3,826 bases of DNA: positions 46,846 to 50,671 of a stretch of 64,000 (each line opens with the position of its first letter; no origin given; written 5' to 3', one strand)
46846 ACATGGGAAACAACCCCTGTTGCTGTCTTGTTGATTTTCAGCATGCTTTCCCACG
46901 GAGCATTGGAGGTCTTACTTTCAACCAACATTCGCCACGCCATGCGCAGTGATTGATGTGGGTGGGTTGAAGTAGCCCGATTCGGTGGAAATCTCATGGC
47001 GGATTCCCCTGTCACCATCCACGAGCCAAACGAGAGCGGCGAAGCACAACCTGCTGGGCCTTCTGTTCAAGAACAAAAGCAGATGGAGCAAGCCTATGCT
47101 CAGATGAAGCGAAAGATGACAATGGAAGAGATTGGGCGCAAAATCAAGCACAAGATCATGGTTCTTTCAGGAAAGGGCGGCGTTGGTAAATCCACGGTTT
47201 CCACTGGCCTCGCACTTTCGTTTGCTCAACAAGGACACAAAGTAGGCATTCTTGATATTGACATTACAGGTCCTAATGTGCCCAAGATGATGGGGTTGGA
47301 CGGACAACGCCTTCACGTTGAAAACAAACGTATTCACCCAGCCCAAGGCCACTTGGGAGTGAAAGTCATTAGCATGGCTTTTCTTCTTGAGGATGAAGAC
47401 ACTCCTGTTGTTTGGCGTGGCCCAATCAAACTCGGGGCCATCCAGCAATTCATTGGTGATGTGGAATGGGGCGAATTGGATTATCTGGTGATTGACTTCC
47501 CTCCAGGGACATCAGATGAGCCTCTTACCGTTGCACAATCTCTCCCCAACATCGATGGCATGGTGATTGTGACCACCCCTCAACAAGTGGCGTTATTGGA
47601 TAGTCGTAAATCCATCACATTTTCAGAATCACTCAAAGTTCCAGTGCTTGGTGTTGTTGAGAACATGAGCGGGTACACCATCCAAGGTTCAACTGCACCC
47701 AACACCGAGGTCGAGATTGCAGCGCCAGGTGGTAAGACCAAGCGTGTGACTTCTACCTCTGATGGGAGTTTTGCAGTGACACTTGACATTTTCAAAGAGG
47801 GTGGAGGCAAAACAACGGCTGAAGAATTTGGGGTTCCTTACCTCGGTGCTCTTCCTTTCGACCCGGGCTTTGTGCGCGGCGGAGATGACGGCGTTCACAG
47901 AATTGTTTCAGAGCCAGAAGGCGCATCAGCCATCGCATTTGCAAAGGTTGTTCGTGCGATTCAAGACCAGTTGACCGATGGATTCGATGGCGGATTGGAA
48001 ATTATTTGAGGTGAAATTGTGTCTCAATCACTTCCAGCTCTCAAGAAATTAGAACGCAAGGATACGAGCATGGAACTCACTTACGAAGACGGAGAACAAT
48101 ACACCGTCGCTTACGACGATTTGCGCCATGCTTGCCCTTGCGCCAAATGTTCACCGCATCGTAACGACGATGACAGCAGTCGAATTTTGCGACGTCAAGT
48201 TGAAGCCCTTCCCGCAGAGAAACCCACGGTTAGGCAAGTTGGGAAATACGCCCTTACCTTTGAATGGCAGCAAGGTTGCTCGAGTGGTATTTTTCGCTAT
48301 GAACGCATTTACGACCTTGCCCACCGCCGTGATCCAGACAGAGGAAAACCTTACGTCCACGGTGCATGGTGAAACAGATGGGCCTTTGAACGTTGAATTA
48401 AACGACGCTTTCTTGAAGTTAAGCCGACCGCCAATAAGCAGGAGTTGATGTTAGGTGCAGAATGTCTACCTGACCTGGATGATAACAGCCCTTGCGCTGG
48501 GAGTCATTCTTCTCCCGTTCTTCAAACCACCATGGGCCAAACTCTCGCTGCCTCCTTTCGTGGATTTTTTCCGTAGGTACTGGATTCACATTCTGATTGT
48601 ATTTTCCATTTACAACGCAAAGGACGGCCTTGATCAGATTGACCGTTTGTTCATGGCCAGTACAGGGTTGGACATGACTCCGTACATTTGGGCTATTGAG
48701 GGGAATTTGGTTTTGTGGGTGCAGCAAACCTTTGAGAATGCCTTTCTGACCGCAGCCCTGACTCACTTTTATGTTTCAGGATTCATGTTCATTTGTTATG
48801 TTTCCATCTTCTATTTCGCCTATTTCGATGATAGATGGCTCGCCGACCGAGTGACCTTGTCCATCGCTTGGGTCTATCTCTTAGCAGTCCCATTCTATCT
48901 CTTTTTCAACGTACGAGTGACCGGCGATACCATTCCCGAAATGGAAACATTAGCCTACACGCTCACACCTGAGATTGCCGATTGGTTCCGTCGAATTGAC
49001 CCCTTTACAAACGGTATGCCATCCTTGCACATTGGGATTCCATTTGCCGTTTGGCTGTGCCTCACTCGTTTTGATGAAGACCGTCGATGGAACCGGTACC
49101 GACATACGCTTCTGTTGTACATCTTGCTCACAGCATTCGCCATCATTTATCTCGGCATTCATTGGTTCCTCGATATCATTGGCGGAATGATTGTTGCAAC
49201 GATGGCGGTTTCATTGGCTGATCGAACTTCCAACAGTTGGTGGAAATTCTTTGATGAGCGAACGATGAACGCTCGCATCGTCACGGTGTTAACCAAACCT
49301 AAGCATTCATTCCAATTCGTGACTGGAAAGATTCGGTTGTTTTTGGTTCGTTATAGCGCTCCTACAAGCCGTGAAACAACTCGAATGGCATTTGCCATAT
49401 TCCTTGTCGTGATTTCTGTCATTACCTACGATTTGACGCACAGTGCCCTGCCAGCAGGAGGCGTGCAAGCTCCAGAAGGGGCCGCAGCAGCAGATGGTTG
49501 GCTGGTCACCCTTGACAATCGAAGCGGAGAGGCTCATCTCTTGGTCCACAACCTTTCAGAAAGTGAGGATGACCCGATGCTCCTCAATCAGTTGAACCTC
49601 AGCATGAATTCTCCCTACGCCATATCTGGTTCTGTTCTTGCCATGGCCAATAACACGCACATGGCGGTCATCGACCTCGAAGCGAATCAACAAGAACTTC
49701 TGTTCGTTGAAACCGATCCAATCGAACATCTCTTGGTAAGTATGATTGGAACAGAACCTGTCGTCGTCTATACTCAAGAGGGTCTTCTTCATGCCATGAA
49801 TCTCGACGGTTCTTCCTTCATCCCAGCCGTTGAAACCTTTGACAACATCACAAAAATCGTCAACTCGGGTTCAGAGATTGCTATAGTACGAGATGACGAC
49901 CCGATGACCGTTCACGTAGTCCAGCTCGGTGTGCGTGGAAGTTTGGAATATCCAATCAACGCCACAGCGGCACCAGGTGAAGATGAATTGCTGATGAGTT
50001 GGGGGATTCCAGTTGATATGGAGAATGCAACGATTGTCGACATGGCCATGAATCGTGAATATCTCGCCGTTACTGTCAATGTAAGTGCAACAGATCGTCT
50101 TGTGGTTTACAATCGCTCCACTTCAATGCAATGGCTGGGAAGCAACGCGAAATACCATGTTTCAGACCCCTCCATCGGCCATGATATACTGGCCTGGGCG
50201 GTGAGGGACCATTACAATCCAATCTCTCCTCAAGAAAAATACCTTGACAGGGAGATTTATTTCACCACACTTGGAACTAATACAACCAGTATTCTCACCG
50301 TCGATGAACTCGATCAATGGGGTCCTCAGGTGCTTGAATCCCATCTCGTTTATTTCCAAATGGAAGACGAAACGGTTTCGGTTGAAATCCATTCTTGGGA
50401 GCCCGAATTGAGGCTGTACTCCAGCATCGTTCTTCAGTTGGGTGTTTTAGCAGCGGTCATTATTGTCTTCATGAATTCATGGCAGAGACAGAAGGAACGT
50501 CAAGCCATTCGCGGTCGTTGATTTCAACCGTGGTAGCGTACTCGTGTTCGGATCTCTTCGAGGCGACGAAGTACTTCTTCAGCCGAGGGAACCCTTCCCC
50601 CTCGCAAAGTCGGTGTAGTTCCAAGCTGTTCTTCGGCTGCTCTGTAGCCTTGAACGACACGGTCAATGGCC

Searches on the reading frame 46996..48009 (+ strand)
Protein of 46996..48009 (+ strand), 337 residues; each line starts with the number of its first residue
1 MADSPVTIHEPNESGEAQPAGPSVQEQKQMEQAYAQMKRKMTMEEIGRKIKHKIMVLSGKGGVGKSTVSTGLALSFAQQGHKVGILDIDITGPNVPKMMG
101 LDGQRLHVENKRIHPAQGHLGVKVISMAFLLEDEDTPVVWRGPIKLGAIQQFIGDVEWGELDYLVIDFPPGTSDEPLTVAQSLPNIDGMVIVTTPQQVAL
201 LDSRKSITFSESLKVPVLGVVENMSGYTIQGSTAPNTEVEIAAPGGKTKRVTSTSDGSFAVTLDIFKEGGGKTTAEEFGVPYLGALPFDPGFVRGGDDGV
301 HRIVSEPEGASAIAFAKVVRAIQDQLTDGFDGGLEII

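Call 87: search_protein_families(library=pfam, proteins=[window:46996-48009:+], max_evalue=0.001)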
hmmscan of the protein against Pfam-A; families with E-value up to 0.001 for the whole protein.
window:46996-48009:+ (337 aa): 8 families
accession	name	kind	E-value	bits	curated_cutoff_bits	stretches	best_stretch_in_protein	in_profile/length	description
PF10609.15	ParA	-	5.1e-89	298.4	27.1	2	49-232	1-182/246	NUBPL iron-transfer P-loop NTPase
PF01656.29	CbiA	-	1.6e-12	47.9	25.4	1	54-202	1-54/125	CobQ/CobB/MinD/ParA nucleotide binding domain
PF13614.12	AAA_31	-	1.5e-08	35.2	27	1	53-105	3-54/177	AAA domain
PF02374.21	ArsA_ATPase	-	3.1e-07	30.3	24.3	1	53-89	2-38/305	Anion-transporting ATPase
PF09140.17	MipZ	-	5e-07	29.7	20.7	1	52-182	1-120/262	ATPase MipZ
PF03308.22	MeaB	-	3.2e-05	23.5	23.1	1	39-94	23-75/273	Methylmalonyl Co-A mutase-associated GTPase MeaB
PF03193.22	RsgA_GTPase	-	6.6e-05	23.2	30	1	30-73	84-127/174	RsgA GTPase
PF13481.12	AAA_25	-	0.00028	21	27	1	51-83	32-63/195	AAA domain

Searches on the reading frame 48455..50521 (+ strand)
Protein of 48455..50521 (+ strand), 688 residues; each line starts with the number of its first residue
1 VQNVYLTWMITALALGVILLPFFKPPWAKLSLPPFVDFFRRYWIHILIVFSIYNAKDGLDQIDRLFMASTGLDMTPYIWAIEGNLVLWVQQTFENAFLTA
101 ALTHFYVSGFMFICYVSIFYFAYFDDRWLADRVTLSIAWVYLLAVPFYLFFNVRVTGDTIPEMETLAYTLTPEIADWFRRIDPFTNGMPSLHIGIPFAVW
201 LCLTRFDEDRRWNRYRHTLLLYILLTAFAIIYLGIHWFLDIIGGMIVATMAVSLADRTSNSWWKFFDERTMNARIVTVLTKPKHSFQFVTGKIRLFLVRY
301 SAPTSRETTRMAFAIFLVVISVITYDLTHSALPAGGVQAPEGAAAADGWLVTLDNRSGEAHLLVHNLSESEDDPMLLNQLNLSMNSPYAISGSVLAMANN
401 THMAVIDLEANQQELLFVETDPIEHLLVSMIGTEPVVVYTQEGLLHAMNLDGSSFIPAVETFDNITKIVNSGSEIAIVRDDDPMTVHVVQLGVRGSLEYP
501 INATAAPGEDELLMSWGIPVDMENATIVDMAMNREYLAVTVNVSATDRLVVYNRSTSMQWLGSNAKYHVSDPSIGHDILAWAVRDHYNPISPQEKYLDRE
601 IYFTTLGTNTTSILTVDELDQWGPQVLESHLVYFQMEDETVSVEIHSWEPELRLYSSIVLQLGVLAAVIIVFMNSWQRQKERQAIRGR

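Call 87: search_protein_families(library=pfam, proteins=[window:48455-50521:+], max_evalue=0.001)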
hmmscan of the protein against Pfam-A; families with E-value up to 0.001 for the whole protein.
window:48455-50521:+ (688 aa): 2 families
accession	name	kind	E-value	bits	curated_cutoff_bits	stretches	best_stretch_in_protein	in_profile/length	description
PF14378.12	PAP2_3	-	1e-09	38.9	27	1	87-253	16-189/190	PAP2 superfamily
PF01569.27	PAP2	-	1.4e-09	38.2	27.2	1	180-253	47-119/130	PAP2 superfamily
